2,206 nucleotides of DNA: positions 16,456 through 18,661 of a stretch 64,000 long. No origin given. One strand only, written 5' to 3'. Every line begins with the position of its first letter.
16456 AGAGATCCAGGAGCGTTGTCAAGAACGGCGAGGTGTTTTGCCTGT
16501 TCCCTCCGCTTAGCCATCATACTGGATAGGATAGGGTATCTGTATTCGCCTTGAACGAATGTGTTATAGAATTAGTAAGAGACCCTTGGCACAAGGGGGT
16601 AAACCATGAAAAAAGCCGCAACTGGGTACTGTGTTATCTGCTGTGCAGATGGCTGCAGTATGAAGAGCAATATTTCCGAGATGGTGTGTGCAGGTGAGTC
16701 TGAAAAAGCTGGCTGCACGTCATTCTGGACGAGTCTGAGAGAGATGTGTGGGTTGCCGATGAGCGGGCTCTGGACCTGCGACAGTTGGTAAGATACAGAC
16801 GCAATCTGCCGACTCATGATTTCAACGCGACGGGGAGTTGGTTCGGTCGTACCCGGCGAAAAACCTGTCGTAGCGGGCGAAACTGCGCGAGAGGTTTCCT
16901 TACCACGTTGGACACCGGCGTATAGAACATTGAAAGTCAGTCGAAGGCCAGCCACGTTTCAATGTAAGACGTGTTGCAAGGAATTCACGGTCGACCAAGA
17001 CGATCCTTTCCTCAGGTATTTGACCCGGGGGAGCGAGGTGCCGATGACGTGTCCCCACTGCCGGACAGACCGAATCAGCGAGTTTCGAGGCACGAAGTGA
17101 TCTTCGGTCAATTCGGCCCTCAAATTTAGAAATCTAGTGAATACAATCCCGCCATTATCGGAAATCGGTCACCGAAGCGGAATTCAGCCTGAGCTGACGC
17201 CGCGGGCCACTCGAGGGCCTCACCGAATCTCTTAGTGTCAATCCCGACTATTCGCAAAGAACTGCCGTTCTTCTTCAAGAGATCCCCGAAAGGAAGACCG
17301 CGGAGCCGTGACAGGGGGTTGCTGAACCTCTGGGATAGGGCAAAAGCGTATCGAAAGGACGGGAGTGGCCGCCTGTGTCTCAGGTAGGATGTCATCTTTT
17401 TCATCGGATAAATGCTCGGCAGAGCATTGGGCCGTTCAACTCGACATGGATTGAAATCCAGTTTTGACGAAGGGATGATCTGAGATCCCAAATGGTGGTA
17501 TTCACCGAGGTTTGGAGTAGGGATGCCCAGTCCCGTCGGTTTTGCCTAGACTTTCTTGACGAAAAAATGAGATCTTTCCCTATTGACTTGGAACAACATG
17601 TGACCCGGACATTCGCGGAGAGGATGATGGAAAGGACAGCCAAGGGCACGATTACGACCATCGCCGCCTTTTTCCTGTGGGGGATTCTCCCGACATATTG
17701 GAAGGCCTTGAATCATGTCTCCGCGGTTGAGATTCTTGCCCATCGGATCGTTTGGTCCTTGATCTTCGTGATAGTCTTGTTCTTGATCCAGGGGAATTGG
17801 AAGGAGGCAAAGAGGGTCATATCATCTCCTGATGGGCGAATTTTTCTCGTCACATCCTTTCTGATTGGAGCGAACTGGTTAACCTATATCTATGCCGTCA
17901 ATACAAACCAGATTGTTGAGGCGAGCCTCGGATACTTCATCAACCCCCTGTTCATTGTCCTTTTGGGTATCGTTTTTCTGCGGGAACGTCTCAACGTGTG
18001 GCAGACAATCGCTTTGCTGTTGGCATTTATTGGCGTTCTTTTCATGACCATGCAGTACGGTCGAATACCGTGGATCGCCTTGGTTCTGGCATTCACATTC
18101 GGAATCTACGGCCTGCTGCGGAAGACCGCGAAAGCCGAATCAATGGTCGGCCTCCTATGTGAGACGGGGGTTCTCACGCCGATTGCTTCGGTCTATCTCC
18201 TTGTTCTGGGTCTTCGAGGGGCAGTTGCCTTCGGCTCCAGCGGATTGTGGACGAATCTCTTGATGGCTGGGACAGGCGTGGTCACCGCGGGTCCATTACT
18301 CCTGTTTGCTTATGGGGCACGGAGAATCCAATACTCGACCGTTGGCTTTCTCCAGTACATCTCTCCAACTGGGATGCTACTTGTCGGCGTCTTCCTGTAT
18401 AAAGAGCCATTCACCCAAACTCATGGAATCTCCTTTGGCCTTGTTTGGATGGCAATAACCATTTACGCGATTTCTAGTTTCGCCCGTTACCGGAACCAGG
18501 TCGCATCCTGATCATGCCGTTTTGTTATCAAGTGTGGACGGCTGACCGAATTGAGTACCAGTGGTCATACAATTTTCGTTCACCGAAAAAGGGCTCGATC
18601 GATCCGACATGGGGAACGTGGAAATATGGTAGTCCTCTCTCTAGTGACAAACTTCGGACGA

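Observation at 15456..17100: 600-nt ORF-free tract followed by a Cys-rich 61-aa peptide and two zinc-ribbon mini-proteins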

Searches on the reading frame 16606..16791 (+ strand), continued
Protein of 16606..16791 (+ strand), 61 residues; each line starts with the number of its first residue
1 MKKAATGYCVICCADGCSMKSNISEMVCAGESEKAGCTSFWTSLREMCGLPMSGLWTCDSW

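Call 82: search_protein_families(library=ncbifam, proteins=[L061:6189-7874:+, P0019], max_evalue=0.01)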
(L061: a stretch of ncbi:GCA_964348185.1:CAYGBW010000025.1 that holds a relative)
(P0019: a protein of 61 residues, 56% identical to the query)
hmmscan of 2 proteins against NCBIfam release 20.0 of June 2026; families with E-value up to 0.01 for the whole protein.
L061:6189-7874:+ (562 aa): 30 families (the best 25 are shown)
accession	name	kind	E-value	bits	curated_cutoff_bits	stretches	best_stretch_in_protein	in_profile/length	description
TIGR04013.1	B12_SAM_MJ_1487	hypoth_equivalog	1.7e-27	96.3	251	2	31-208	12-195/382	TIGR04013 family B12-binding domain/radical SAM domain-containing protein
TIGR03471.1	HpnJ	equivalog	3e-26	92.3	577.6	1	167-362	200-398/472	hopanoid biosynthesis associated radical SAM protein HpnJ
NF050148.1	rSAM_ApyD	equivalog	1.8e-25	89.5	750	1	167-354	202-396/645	RiPP biosynthesis radical SAM protein ApyD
TIGR02026.1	BchE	equivalog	5.6e-24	84.9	481.35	1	165-405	195-439/497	magnesium-protoporphyrin IX monomethyl ester anaerobic oxidative cyclase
TIGR04072.2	rSAM_ladder_B12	equivalog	1.1e-21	77.1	360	1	72-357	82-378/443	lipid biosynthesis B12-binding/radical SAM protein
TIGR04014.1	B12_SAM_MJ_0865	equivalog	1.2e-21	77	360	1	69-349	50-356/434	methyl-coenzyme M reductase glutamine C-methyltransferase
NF038361.1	rSAM_Sden_1168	equivalog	5.2e-21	74.8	575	1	167-360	285-482/560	Sden_1168 family B12-binding radical SAM P-methyltransferase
TIGR04295.1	B12_rSAM_oligo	hypoth_equivalog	2.1e-20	72.8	400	2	164-347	200-380/422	TIGR04295 family B12-binding domain-containing radical SAM protein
TIGR04479.1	bcpD_PhpK_rSAM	subfamily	2.1e-19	69.3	600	1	166-330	243-410/504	PhpK family radical SAM P-methyltransferase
TIGR04367.1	HpnR_B12_rSAM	equivalog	1e-18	67.1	650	1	90-362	93-382/490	hopanoid C-3 methylase HpnR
NF033712.0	B12_rSAM_KedN5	subfamily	5.2e-12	44.8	700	1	152-311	182-352/624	KedN5 family methylcobalamin-dependent radical SAM C-methyltransferase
NF045585.1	rSAM_slr0320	equivalog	1.1e-09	37.4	775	1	166-316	237-394/511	photosystem II high light acclimation radical SAM protein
TIGR01579.1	MiaB-like-C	equivalog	7.6e-09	35.3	357.05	1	88-346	66-335/416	tRNA (N(6)-L-threonylcarbamoyladenosine(37)-C(2))-methylthiotransferase MtaB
TIGR03975.1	rSAM_ocin_1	subfamily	3.4e-08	32.4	281.85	1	161-320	258-421/606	RiPP maturation radical SAM C-methyltransferase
TIGR00089.1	TIGR00089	subfamily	5.4e-08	32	251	1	88-350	69-339/429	MiaB/RimO family radical SAM methylthiotransferase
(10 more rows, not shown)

P0019 (61 aa): 0 families
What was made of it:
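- That enzyme has weak similarity to RiPP rSAM families such as ApyD, among many other B12-rSAM families (call 82).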

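Call 92: search_dna_similar(query=window:16606-16788:+, collection=plasmids, mode=protein, max_evalue=1, max_rows=5)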
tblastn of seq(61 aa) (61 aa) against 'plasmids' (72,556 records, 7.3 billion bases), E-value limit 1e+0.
No match.

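Call 93: search_dna_similar(query=window:16606-16788:+, collection=phages, mode=protein, max_evalue=1, max_rows=5)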
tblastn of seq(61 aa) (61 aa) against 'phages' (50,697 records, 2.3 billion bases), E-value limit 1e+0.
No match.
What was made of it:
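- Tried and rejected: tblastn of cys61 against plasmids and phages found no match (calls 92, 93).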

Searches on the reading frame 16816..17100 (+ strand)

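Call 5: search_protein_families(library=pfam, proteins=[window:16816-17100:+], max_evalue=1)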
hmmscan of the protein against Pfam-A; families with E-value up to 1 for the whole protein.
window:16816-17100:+ (94 aa): 7 families
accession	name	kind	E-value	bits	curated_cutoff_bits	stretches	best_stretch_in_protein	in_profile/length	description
PF01155.25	HypA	-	7.4e-05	23.2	28.9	1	38-92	61-102/112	Hydrogenase/urease nickel incorporation, metallochaperone, hypA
PF21349.2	RUBY_RBDX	-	0.032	14.1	26.5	1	68-84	8-24/30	Rubrerythrin, rubredoxin-like domain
PF12760.12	Zn_ribbon_IS1595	-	0.037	14.5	25.4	0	43-55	34-45/46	Transposase zinc-ribbon domain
PF24455.1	DUF7571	-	0.056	14.2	27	1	37-89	24-75/89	Family of unknown function (DUF7571)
PF24441.1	DUF7560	-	0.11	12.6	27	0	45-61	3-19/44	Family of unknown function (DUF7560)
PF17207.9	MCM_OB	-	0.42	10.8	24.8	1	45-84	32-61/126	MCM OB domain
PF23548.1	Zn_ribbon_FGT1_2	-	0.83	9.7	27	0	46-62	19-35/35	FORGETTER1 second zinc ribbon domain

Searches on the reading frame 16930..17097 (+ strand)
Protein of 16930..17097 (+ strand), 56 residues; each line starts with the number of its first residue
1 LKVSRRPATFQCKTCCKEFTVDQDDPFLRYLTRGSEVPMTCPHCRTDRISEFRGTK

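Call 38: find_homologous_proteins(query=window:16930-17097:+, max_evalue=1)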
Query seq(56 aa): no candidate shares three 5-residue words with the query. No homologue found.
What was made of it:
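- Tried and rejected: The same search for zr56 found nothing (call 38).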

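Call 39: search_protein_families(library=ncbifam, proteins=[window:16930-17097:+], max_evalue=10)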
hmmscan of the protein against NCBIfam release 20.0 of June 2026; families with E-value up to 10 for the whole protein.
seq(56 aa): 5 families
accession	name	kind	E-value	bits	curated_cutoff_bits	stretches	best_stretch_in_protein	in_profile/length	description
TIGR00100.1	hypA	equivalog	0.0083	16.2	88.1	1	2-48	63-97/116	hydrogenase maturation nickel metallochaperone HypA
NF038384.1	zinc_YnfU_fam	subfamily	0.012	15.2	36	1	34-46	12-24/52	YnfU family zinc-binding protein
NF041197.2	CxxC_Se_CxxC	equivalog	0.061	13.5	40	2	8-23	17-32/53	dual CXXC motif small (seleno)protein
TIGR02098.1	MJ0042_CXXC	domain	0.21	11.3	20.9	1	39-46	3-10/38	MJ0042-type zinc finger domain-containing protein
TIGR02605.1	CxxC_CxxC_SSSS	subfamily_domain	1.6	8.9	31.3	0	10-48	6-36/52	FmdB family zinc ribbon protein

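Call 40: search_protein_families(library=pfam, proteins=[window:16930-17097:+], max_evalue=10)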
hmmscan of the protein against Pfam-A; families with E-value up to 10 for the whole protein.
seq(56 aa): 9 families
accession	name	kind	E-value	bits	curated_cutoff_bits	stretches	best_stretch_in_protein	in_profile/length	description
PF01155.25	HypA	-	0.00018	22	28.9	1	2-54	63-102/112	Hydrogenase/urease nickel incorporation, metallochaperone, hypA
PF21349.2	RUBY_RBDX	-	0.01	15.7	26.5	1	30-46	8-24/30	Rubrerythrin, rubredoxin-like domain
PF12760.12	Zn_ribbon_IS1595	-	0.018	15.4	25.4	2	39-53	19-33/46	Transposase zinc-ribbon domain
PF24441.1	DUF7560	-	0.025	14.7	27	2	7-23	3-19/44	Family of unknown function (DUF7560)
PF24455.1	DUF7571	-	0.044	14.5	27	1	12-51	37-75/89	Family of unknown function (DUF7571)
PF13717.11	Zn_ribbon_4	-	0.054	13.9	30.3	2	39-46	26-33/36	zinc-ribbon domain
PF17207.9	MCM_OB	-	0.13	12.4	24.8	1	7-47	32-62/126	MCM OB domain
PF23548.1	Zn_ribbon_FGT1_2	-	0.23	11.5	27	2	8-24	19-35/35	FORGETTER1 second zinc ribbon domain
PF09723.15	Zn_ribbon_8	-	0.45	11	34.4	1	10-47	6-35/41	Zinc ribbon domain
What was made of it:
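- On FmdB family zinc ribbon (TIGR02605 / PF09723): 8.9 bits against 31.3, and 11 bits against 34.4 (calls 39, 40).
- Closest known: FmdB family zinc ribbon. Different: Its best, still sub-threshold, similarity is to the HypA zinc site (calls 39, 40).
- Checked: It is not FmdB-like by HMM: TIGR02605 scores 8.9 bits against a cutoff of 31.3, and PF09723 scores 11 against 34.4 (calls 39, 40).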

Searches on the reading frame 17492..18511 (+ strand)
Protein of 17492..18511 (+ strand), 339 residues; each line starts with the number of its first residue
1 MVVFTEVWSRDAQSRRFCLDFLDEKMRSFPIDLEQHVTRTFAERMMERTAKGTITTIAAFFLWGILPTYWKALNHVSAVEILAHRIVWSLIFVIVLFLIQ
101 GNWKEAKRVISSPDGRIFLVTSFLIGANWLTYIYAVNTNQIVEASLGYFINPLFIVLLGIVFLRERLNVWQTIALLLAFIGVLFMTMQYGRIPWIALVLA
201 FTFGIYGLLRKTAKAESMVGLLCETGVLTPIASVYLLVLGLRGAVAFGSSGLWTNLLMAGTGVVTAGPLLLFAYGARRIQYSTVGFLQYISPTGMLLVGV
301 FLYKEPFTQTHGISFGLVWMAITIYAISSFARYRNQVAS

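Call 5: search_protein_families(library=pfam, proteins=[window:17492-18511:+], max_evalue=1)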
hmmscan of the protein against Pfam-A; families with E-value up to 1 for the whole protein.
window:17492-18511:+ (339 aa): 1 family
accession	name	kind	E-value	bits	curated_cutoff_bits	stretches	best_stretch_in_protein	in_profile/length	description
PF00892.27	EamA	-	2.4e-22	80.1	28.2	2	51-186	2-134/135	EamA-like transporter family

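Call 32: find_related_loci(query=A4, collection=genome_contigs, flank=6000)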
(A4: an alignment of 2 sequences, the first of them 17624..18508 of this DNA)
Query A4 (295 aa) in genome_contigs; peptide patterns used: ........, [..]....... (x = any residue, [..] = any of these).
177 stretches matched a pattern; 44 encode a relative of the query (tblastn E <= 1e-3); 44 distinct loci.
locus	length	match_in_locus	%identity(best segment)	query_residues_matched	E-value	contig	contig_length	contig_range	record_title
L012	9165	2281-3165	65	2-295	5e-124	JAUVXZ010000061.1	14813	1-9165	MAG: Pseudomonadota bacterium isolate CSMAG_1229 CSMAG_1229_k141_601634_length_14813_cov_12.0000, whole genome shotgun s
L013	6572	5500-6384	64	2-295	3e-117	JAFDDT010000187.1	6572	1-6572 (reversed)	MAG: Deltaproteobacteria bacterium isolate Meg19_1012_Bin_230 Meg19_1012_Bin_230_scaffold_49463, whole genome shotgun se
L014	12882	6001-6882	62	2-295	4e-114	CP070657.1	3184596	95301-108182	MAG: Deltaproteobacteria bacterium isolate bin80 chromosome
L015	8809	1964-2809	49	2-282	2e-76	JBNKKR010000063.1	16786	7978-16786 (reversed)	MAG: Desulfocapsaceae bacterium isolate H1H2.bin.35.strict NODE_63_length_16786_cov_5.386798, whole genome shotgun seque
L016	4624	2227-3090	43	3-291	4e-69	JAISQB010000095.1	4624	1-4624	MAG: Campylobacteraceae bacterium isolate Kf353_bin114 k119_946706, whole genome shotgun sequence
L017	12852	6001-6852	42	8-292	6e-69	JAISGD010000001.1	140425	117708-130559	MAG: Campylobacteraceae bacterium isolate Gx485_bin81 k119_6159972, whole genome shotgun sequence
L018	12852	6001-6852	42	2-285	6e-65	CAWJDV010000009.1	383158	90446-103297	MAG: uncultured Verrucomicrobiae bacterium isolate MFD04716.bin.2.184 genome assembly, contig: contig_46907, whole genom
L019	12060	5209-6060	42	2-285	5e-65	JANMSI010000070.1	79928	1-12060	MAG: Akkermansiaceae bacterium isolate SOY_29_metabat_46 SOY_29_k141_77654, whole genome shotgun sequence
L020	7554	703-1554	40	2-285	4e-64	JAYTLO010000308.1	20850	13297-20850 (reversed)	MAG: Akkermansiaceae bacterium isolate GFS_3356 GFS_3356_307, whole genome shotgun sequence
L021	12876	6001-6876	41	2-295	3e-64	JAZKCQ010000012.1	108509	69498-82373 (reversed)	MAG: Verrucomicrobiota bacterium isolate DC_HB_01_SPN181219-bin002 DCHB01SPN_B002_0_000000000012, whole genome shotgun s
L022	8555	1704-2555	40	2-285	5e-64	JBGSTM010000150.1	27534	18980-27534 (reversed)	MAG: Akkermansiaceae bacterium isolate JTS-AC407 k141_205698, whole genome shotgun sequence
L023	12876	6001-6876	41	2-293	7e-64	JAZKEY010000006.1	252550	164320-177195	MAG: Verrucomicrobiota bacterium isolate DC_HB_02_SPN181219-bin056 DCHB02SPN_B056_0_000000000006, whole genome shotgun s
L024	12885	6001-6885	40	1-295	9e-63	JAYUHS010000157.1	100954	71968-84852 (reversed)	MAG: Luteolibacter sp. isolate GFS_8508 GFS_8508_156, whole genome shotgun sequence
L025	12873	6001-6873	38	2-292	8e-63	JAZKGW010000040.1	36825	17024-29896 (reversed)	MAG: Verrucomicrobiota bacterium isolate DC_RB_04_SPN110320-bin069_1 DCRB04SPN_B069_1_000000000040, whole genome shotgun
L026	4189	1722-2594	39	2-292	2e-62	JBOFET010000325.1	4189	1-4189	MAG: Luteolibacter sp. isolate WFFMC_MAG_117 k139_10444_flag=1_multi=5.0000_len=4189, whole genome shotgun sequence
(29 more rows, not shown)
